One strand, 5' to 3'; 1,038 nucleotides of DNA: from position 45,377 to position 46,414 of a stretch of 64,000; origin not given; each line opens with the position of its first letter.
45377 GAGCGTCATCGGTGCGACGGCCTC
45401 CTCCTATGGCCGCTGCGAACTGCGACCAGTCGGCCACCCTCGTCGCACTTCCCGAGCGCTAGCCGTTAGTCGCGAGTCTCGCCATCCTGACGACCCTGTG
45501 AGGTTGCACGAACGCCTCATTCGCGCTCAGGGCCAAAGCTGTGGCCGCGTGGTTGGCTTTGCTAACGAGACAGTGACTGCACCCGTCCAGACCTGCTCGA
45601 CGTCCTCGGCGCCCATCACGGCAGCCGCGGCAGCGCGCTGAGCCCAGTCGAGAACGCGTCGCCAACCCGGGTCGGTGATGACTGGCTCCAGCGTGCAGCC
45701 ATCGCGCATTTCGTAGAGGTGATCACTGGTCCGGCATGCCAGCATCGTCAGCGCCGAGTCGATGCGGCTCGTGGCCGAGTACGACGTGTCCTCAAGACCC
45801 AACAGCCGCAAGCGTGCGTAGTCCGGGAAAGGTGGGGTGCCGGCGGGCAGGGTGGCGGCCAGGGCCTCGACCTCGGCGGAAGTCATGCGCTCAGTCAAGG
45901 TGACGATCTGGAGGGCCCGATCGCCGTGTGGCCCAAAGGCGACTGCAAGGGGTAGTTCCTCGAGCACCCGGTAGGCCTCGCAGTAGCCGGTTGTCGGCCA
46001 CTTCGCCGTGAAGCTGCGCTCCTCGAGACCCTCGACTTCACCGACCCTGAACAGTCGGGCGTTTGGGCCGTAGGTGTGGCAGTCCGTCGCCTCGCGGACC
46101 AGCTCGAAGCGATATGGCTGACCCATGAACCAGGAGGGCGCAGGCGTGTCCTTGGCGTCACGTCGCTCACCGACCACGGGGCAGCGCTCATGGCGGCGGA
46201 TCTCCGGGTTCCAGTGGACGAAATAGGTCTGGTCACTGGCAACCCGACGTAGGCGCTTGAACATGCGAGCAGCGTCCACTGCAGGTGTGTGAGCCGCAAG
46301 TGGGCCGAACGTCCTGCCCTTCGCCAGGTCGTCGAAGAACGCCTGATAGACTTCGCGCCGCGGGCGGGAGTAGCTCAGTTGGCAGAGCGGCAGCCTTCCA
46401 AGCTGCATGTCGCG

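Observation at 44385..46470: Lower-GC patch of hypothetical genes next to tRNA-Gly(UCC), one gene bracketed by ~31-bp imperfect direct repeats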

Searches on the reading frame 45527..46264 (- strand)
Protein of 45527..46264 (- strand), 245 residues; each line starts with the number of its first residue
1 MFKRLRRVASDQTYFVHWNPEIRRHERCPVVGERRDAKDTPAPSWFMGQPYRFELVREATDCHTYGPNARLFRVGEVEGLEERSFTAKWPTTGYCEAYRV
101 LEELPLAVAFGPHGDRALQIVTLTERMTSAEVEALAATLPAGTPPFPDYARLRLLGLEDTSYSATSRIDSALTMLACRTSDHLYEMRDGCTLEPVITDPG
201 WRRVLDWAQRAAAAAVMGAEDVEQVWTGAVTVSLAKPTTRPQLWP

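Call 7: search_protein_families(library=pfam, proteins=[window:45527-46264:-], max_evalue=0.01)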
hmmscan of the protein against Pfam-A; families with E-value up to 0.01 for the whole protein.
window:45527-46264:- (245 aa): 0 families

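Call 12: find_homologous_proteins(query=window:45527-46264:-)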
Query window:45527-46264:- (245 aa): 4 proteins with E <= 0.001 among 963 candidates.
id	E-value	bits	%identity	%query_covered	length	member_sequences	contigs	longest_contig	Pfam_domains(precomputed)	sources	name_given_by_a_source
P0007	3.3e-126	438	80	100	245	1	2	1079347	-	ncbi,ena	-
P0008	3.3e-114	399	74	100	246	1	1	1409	-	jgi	jgi:hypothetical protein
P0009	8.8e-105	368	99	66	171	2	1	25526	-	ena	-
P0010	2.0e-60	222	52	89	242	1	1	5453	-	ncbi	-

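Call 13: find_encoding_contigs(protein=P0007, flank=10000)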
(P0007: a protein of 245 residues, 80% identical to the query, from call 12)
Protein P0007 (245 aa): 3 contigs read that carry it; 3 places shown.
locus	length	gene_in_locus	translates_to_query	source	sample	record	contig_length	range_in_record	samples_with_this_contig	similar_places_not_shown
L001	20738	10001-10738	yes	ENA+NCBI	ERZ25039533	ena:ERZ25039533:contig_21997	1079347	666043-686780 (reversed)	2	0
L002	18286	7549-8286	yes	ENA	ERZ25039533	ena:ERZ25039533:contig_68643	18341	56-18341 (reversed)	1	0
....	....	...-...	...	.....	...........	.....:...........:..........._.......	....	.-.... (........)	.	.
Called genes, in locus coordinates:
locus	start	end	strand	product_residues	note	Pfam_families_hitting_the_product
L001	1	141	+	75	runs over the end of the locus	-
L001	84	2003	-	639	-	PF00933:Glyco_hydro_3, PF01915:Glyco_hydro_3_C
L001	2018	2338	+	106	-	PF03992:ABM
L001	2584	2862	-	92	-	-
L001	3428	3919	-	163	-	-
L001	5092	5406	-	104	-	-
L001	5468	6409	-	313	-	-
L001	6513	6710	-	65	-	-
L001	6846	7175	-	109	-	-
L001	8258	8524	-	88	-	-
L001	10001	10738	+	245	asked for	-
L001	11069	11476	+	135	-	-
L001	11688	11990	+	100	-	-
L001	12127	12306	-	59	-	-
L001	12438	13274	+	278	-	-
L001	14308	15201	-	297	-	PF23414:Beta-prop_EML_2, PF25173:Beta-prop_WDR3_1st, PF23381:Beta-prop_IFT122_1st, PF24807:WD40_CDC20-Fz, PF24814:WD40_Prp19, PF24817:WD40_WDHD1_1st, PF25172:Beta-prop_WDR3_2nd, PF25174:Beta-prop_THOC3, +13 more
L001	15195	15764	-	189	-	-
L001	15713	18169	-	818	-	PF13676:TIR_2 (faint), PF20703:nSTAND1, PF13191:AAA_16 (weak)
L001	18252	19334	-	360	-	-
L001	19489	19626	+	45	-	-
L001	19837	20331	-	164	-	PF04191:PEMT, PF04140:ICMT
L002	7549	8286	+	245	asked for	-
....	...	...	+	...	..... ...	-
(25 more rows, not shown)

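Call 14: find_encoding_contigs(protein=P0009, flank=10000)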
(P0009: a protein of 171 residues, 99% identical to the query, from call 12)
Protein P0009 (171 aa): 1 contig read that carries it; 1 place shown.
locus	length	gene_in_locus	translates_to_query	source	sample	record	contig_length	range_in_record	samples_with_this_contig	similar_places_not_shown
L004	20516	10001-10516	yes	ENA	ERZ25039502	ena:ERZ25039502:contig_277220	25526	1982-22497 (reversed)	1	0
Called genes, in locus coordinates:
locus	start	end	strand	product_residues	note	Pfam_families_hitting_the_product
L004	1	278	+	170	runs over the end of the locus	-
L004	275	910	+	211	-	-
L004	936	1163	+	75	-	-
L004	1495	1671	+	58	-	-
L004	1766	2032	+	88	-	-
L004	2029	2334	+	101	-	-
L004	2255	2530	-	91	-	PF00196:GerE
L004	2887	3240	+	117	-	-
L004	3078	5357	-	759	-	PF13191:AAA_16, PF13424:TPR_12 (faint)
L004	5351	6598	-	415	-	PF00933:Glyco_hydro_3, PF01915:Glyco_hydro_3_C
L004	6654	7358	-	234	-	PF00933:Glyco_hydro_3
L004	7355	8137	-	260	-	PF00106:adh_short, PF08659:KR, PF13561:adh_short_C2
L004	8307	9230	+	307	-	PF00781:DAGK_cat, PF19279:YegS_C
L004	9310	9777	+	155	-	PF22784:PTP-SAK, PF00782:DSPc, PF22785:Tc-R-P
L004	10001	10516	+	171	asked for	-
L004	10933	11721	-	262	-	-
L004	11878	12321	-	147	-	PF04266:ASCH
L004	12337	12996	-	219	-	PF10604:Polyketide_cyc2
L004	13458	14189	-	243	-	-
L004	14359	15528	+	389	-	-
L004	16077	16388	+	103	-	-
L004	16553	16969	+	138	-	PF08837:DUF1810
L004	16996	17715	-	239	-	PF00106:adh_short, PF08659:KR, PF13460:NAD_binding_10 (faint), PF13561:adh_short_C2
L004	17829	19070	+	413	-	-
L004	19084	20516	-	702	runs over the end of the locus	PF17963:Big_9, PF17892:Cadherin_5 (faint), PF24517:CBM96, PF17963:Big_9 (weak), PF17803:Cadherin_4 (weak), PF17963:Big_9, PF24517:CBM96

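Call 32: find_related_loci(query=window:45527-46264:-, collection=viral_contigs, flank=10000)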
Query window:45527-46264:- (245 aa) in viral_contigs; peptide patterns used: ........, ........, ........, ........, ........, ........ (x = any residue, [..] = any of these).
12 stretches matched a pattern, but none encodes a relative of the query by tblastn (E <= 1e-3).

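Call 43: find_encoding_contigs(protein=P0010, flank=10000, max_places=3)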
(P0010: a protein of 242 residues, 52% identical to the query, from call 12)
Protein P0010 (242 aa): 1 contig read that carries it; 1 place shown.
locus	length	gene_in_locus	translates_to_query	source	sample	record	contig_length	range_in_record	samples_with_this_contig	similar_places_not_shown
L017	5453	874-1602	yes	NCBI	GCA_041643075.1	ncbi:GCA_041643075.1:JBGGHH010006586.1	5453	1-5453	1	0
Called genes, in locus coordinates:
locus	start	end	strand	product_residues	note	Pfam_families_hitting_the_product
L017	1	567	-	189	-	?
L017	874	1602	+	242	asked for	-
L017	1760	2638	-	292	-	-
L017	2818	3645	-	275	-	PF07179:SseB (weak)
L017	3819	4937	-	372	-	PF01381:HTH_3, PF06114:Peptidase_M78 (weak)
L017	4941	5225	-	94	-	-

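Call 46: search_protein_families(library=phrogs, proteins=[window:45527-46264:-], max_evalue=1)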
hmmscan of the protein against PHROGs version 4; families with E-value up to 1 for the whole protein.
window:45527-46264:- (245 aa): 1 family
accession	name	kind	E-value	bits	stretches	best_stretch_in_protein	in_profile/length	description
phrog_8332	-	unknown function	1.5e-07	32.3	1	59-141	78-159/248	-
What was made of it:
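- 45527..46264 (-): Gene D: 245 aa, member of a rare family of unknown function; terminal gene of the tRNA-Gly-associated module. PHROG 8332 (unknown function) at E = 1.5e-7 (call 46).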

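Call 47: search_protein_families(library=padloc, proteins=[window:45527-46264:-], max_evalue=1)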
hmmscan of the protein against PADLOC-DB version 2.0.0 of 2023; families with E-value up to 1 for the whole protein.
window:45527-46264:- (245 aa): 0 families

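Call 48: search_protein_families(library=ncbifam, proteins=[window:45527-46264:-], max_evalue=1)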
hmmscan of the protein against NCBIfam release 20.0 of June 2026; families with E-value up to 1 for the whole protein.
window:45527-46264:- (245 aa): 0 families

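Call 49: search_solved_structures(query=window:45527-46264:-, max_evalue=10)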
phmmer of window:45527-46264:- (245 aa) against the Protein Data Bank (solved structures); distinct sequences matched with E-value up to 10: 7.
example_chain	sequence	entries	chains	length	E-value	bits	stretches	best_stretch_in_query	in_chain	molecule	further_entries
7v54_A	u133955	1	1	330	0.33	13.6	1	109-197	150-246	AdaV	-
7w5s_A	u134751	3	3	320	0.96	12.1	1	109-197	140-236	nonheme iron and alpha-ketoglutarate dependent halogenase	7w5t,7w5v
7v56_A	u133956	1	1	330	1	12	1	109-197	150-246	AdaV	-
7v57_A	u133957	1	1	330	1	12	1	109-197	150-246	AdaV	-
7fh5_A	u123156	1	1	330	1.1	11.9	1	109-197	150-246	AdaV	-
7v52_A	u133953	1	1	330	1.2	11.7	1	109-197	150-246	AdaV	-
7v7x_A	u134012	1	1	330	1.2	11.7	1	109-197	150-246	AdaV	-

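Call 58: search_protein_families(library=pfam, proteins=[L001:18252-19334:-, L001:19489-19626:+, L001:6846-7175:-, L001:6513-6710:-, L001:8258-8524:-, L001:2584-2862:-, L001:3428-3919:-, L001:5092-5406:-, L001:15195-15764:-, L001:12438-13274:+], max_evalue=0.1)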
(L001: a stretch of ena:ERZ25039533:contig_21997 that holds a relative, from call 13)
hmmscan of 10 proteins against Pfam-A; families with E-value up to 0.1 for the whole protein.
L001:18252-19334:- (360 aa): 0 families

L001:19489-19626:+ (45 aa): 0 families

L001:6846-7175:- (109 aa): 1 family
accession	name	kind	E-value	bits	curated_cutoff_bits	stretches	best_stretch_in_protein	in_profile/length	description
PF09995.15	MPAB_Lcp_cat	-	0.03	14.8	23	1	42-89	84-130/231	ER-bound oxygenase mpaB/B'/Rubber oxygenase, catalytic domain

L001:6513-6710:- (65 aa): 0 families

L001:8258-8524:- (88 aa): 0 families

L001:2584-2862:- (92 aa): 0 families

L001:3428-3919:- (163 aa): 0 families

L001:5092-5406:- (104 aa): 0 families

L001:15195-15764:- (189 aa): 7 families
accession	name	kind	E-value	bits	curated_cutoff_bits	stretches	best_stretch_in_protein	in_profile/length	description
PF23414.1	Beta-prop_EML_2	-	0.0013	18.6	90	1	25-162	32-153/266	Echinoderm microtubule-associated protein second beta-propeller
PF23393.2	Beta-prop_WDR90_POC16_2nd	-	0.0022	17.7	60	1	55-161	7-106/291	WDR90/POC16, second beta-propeller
PF25173.1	Beta-prop_WDR3_1st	-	0.01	16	154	0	61-110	90-138/184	WDR3 first beta-propeller domain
PF24817.1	WD40_WDHD1_1st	-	0.025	14.2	109.9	0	45-109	224-289/291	WDHD1 first WD40 domain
PF24814.1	WD40_Prp19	-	0.053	13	320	0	45-108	137-200/281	Prp19 WD40 domain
PF25174.1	Beta-prop_THOC3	-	0.054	12.9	305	1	8-108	98-194/272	THOC3 beta-propeller domain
PF04375.19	HemX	-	0.057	13.5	25.9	1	83-139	23-78/236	HemX, putative uroporphyrinogen-III C-methyltransferase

L001:12438-13274:+ (278 aa): 0 families

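Call 60: search_protein_families(library=phrogs, proteins=[L001:18252-19334:-, L001:6846-7346:-, L001:6513-6830:-, L001:8258-8524:-, L001:2584-3261:-, L001:3428-3919:-, L001:5092-5421:-, L001:12438-13274:+, L001:11069-11476:+, L001:11688-11990:+], max_evalue=0.01)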
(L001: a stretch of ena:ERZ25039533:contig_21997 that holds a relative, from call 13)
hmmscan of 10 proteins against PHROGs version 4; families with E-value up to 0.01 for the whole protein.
L001:18252-19334:- (360 aa): 0 families

L001:6846-7346:- (166 aa): 0 families

L001:6513-6830:- (105 aa): 0 families

L001:8258-8524:- (88 aa): 0 families

L001:2584-3261:- (225 aa): 0 families

L001:3428-3919:- (163 aa): 0 families

L001:5092-5421:- (109 aa): 0 families

L001:12438-13274:+ (278 aa): 1 family
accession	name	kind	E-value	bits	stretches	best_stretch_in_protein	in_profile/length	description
phrog_8332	-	unknown function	0.00092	19.8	1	50-137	114-196/248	-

L001:11069-11476:+ (135 aa): 0 families

L001:11688-11990:+ (100 aa): 0 families

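Call 61: predict_structure(alignment_id=A2)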
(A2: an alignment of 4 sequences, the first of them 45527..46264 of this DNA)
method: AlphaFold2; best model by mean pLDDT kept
length: 245 residues; sequences in the alignment: 4
mean_pLDDT: 58.1   pTM: 0.58
mean pLDDT of the five models: 58.1, 57.7, 55.1, 54.9, 53.4
residues with pLDDT >= 90: 28; 70-90: 80; 50-70: 18; < 50: 119
segments of 3 or more residues with pLDDT < 50: 1-109, 237-245
pLDDT, mean of each block of 10 residues (from residue 1): 27 31 28 28 35 32 36 34 36 35 42 71 85 93 79 69 80 86 71 77 94 83 87 64 40
secondary structure, 60 per line:
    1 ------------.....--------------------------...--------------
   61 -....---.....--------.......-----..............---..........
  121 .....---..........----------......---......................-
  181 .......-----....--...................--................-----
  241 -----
elements in order: E13-17 H62-65 E69-73 H82-88 H94-107 H111-125 H129-138 H149-154 H158-179 E184-187 E193-196 H199-217 H220-235

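Call 65: fold_search(model_id=the predicted structure, library=pdb)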
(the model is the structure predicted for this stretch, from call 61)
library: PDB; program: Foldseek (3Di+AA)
matches with E <= 10: 163; with E <= 0.001: 0
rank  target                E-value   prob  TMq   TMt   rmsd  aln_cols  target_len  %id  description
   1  7z52_B                2.8e-01  0.11  0.15  0.08  15.3       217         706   12  Human NEXT dimer - focused reconstruction of the single MTR4 (released 2022-06-22)
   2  8bsa_B                1.0e+00  0.10  0.17  0.23  13.8       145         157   14  Vc1313-LBD bound to D-arginine (released 2023-06-07)
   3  6nsn_A                1.2e+00  0.14  0.24  0.29  13.1       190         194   13  TetR family transcriptional regulator CifR C99T-C181R Cysteines mutant complexed with 26bp double-strand operator DNA (released 2020-01-29)
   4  4k10_C                1.2e+00  0.10  0.19  0.14  14.3       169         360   12  Crystal Structure of Leshmaniasis major Farnesyl diphosphate synthase in complex with 3-FLUORO-1-(2-HYDROXY-2,2-DIPHOS (released 2014-04-02)
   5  9mnh_A                1.2e+00  0.05  0.12  0.08  21.3       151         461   10  Angavokely virus (AngV) fusion (F) protein ectodomain in pre-fusion conformation (released 2025-03-12)
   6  8bsb_A                1.4e+00  0.08  0.18  0.25  14.9       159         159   11  Vc1313-LBD bound to D-lysine (released 2023-06-07)
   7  6dv1_A                1.4e+00  0.03  0.12  0.14  18.3       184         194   12  Crystal structure of the alpha-E-catenin actin-binding domain (released 2018-12-19)
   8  6nsn_B                1.6e+00  0.13  0.25  0.30  12.7       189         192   14  TetR family transcriptional regulator CifR C99T-C181R Cysteines mutant complexed with 26bp double-strand operator DNA (released 2020-01-29)
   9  6eyd_F                1.7e+00  0.03  0.13  0.13  15.2       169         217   14  Structure of Mycobacterium smegmatis RNA polymerase Sigma-A holoenzyme (released 2018-12-12)
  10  2bgc_B                1.9e+00  0.06  0.16  0.17  16.7       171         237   13  PrfA-G145S, a constitutive active mutant of the Transcriptional Regulator In L.monocytogenes (released 2005-04-14)
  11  8fc8_A                2.1e+00  0.07  0.18  0.09  13.4       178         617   18  Cryo-EM structure of the human TRPV4 in complex with GSK1016790A (released 2023-07-12)
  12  2c3q_A                2.1e+00  0.04  0.13  0.13  16.1       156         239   12  Human glutathione-S-transferase T1-1 W234R mutant, complex with S- hexylglutathione (released 2005-11-30)
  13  6nsr_B                2.3e+00  0.09  0.24  0.29  12.9       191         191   14  TetR family transcriptional regulator CifR C99T-C181R cysteine mutant complexed with 26bp double-strand operator DNA a (released 2020-01-29)
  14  4u8u_B                2.3e+00  0.05  0.16  0.22  14.2       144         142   14  The Crystallographic structure of the giant hemoglobin from Glossoscolex paulistus at 3.2 A resolution. (released 2015-06-10)
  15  6u63_B                2.3e+00  0.04  0.13  0.19  13.7       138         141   14  Mcl-1 bound to compound 17 (released 2020-03-04)
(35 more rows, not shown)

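Call 66: search_solved_structures(query=L001:18252-19334:-, max_evalue=1)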
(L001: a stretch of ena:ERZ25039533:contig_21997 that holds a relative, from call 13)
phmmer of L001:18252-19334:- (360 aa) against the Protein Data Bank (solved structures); distinct sequences matched with E-value up to 1: 0.

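Call 67: search_protein_representatives(alignment_id=A2)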
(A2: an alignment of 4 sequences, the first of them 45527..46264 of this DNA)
Query: 4 sequences, 245 profile positions. Proteins with E-value up to 0.001 (for the whole library): 30; up to 1e-10: 14; up to 1e-30: 1. The best 30 are listed.
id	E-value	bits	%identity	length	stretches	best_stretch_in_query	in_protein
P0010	3.2e-117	406.6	-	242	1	1-236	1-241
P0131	1.8e-29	119.2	-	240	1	6-230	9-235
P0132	2.6e-27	112.1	-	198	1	102-230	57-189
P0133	1.6e-24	103.0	-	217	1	55-219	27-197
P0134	1.1e-22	97.0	-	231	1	9-221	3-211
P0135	2.6e-21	92.5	-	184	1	13-132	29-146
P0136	4.6e-16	75.3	-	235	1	60-217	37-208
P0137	5.1e-16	75.2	-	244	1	58-216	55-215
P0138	3.1e-15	72.6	-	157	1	7-132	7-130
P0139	3.2e-15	72.6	-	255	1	23-218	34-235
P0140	1.5e-13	67.1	-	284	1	7-217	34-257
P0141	7.9e-13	64.7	-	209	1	54-234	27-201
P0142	1.0e-12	64.4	-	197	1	29-151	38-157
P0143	5.4e-11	58.7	-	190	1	69-217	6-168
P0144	5.6e-10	55.4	-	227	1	8-157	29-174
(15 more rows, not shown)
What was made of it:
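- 45527..46264 (-): 4 homologs by word search (call 12) and 30 cluster representatives in 1.84e9 by profile (call 67).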

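Call 90: find_encoding_contigs(protein=P0008, flank=10000, max_places=3)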
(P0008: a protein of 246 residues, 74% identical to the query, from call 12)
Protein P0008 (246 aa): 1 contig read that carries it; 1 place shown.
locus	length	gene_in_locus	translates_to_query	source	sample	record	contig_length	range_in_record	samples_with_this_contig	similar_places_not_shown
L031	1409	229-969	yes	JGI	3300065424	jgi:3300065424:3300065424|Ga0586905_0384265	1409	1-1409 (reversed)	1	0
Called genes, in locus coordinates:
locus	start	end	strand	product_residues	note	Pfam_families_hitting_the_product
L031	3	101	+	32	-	?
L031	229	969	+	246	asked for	-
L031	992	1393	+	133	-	-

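Call 94: search_dna_similar(query=window:45527-46264:-, collection=phages, mode=protein, max_evalue=0.001, max_rows=10)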
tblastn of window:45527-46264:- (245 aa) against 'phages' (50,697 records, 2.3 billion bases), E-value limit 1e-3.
No match.

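Call 95: search_dna_similar(query=window:45527-46264:-, collection=plasmids, mode=protein, max_evalue=0.001, max_rows=10)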
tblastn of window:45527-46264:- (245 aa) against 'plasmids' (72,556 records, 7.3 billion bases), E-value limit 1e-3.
No match.

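Call 97: search_protein_families(library=pfam, alignment_id=A7, max_evalue=0.001)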
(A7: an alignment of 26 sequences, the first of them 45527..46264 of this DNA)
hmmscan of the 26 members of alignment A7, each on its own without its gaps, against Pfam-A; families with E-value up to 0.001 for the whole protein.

A. member 1, window:45527-46264:- (245 aa): 0 families

B. families by the number of members that match (of 26 scanned): 0 families

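Call 98: search_solved_structures(query=A7, max_evalue=1)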
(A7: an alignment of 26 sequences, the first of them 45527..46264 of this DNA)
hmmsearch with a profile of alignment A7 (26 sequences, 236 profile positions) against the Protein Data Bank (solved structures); distinct sequences matched with E-value up to 1: 2.
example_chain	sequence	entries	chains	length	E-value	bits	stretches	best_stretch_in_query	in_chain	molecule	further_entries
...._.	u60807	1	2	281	0.0022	21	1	136-219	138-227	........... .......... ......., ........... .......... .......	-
4cwc_A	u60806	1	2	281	0.015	18.3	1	136-218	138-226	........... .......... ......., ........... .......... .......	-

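Call 100: search_solved_structures(query=A7, max_evalue=0.01, show_alignments=1)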
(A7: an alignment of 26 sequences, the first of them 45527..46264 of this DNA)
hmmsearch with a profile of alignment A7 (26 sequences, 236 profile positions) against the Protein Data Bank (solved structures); distinct sequences matched with E-value up to 0.01: 1.
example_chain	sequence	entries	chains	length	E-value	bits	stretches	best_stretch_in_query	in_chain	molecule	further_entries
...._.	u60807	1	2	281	0.0022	21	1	136-219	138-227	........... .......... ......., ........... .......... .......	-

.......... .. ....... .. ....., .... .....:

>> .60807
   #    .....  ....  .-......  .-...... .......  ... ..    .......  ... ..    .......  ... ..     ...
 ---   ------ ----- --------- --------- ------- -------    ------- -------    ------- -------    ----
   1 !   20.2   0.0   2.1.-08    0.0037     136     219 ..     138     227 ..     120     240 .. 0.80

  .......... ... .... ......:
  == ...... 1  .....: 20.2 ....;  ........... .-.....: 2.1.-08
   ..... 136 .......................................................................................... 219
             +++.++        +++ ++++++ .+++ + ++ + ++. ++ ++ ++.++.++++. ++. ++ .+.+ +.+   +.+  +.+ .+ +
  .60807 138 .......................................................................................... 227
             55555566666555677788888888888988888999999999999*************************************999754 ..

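Call 101: fold_search(model_id=the predicted structure, library=viral)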
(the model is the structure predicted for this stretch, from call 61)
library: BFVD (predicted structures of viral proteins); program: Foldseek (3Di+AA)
matches with E <= 10: 192; with E <= 0.001: 0
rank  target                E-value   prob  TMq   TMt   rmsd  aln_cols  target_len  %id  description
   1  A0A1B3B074            6.2e-01  0.20  0.19  0.33  13.4       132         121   12  Uncharacterized protein [Gordonia phage Ghobes]
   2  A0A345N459            6.2e-01  0.08  0.15  0.06  18.4       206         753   11  (no name in the UniProt tables at hand)
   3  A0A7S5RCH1            9.4e-01  0.04  0.13  0.07  19.6       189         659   17  (no name in the UniProt tables at hand)
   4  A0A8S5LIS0            1.2e+00  0.09  0.13  0.21  13.3       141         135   11  Terminase small subunit [Siphoviridae sp. ctfYP22]
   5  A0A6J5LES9            1.2e+00  0.11  0.22  0.25  11.3       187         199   16  Uncharacterized protein [uncultured Caudovirales phage]
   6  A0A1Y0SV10            1.2e+00  0.02  0.14  0.15  20.8       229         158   16  Uncharacterized protein [Pseudomonas phage Noxifer]
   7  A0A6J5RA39            1.3e+00  0.03  0.11  0.11  20.4       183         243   12  Uncharacterized protein [uncultured Caudovirales phage]
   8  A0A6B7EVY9            1.4e+00  0.04  0.13  0.05  34.5       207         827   14  (no name in the UniProt tables at hand)
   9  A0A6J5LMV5            1.4e+00  0.03  0.14  0.08  20.1       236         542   14  Uncharacterized protein [uncultured Caudovirales phage]
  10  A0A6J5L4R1            1.4e+00  0.02  0.12  0.07  23.1       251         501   12  Large polyvalent protein associated domain-containing protein [uncultured Caudovirales phage]
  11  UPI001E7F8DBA         1.4e+00  0.05  0.15  0.16  15.7       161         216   13  (no name look-up for this kind of identifier)
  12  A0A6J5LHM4            1.4e+00  0.04  0.17  0.08  27.1       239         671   13  Uncharacterized protein [uncultured Caudovirales phage]
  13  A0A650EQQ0            1.5e+00  0.16  0.20  0.28  11.0       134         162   16  (no name in the UniProt tables at hand)
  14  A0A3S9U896            1.5e+00  0.06  0.15  0.22  11.3       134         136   10  Uncharacterized protein [Alteromonas phage ZP6]
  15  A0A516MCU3            1.5e+00  0.06  0.12  0.18  18.1       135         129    9  (no name in the UniProt tables at hand)
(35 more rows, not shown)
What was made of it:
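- Tried and rejected: Foldseek against PDB and BFVD gave nothing below E = 0.1 (calls 61, 65, 101).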
